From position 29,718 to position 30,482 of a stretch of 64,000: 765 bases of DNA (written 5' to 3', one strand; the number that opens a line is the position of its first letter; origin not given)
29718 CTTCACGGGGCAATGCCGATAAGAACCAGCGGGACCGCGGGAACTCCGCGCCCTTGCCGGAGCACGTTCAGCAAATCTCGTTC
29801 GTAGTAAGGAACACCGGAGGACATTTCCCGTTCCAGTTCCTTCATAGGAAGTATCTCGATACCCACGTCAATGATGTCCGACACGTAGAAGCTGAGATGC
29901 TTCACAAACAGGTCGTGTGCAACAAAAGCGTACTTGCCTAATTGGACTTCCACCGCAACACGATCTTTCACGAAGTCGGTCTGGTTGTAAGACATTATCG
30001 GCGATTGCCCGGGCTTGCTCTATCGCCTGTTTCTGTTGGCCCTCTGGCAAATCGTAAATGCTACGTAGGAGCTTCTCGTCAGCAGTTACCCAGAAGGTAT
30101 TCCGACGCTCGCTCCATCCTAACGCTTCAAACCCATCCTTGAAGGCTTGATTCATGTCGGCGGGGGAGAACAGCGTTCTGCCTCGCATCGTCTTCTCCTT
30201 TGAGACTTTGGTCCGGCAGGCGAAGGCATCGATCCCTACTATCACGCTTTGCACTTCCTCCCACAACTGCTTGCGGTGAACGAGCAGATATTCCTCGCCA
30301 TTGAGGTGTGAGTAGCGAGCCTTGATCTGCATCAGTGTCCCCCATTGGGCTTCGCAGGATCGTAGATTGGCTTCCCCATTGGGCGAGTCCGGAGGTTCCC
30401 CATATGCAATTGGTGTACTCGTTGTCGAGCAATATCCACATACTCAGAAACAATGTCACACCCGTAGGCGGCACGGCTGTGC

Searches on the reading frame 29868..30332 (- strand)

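Call 80: search_protein_families(library=pfam, proteins=[window:29868-30332:-], max_evalue=0.01)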
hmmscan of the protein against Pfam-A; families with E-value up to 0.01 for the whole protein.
window:29868-30332:- (154 aa): 1 family
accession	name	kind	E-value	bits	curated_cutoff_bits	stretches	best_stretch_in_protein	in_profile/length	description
PF09195.17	Endonuc-BglII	-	0.0017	18.5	26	1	11-91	1-72/163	Restriction endonuclease BglII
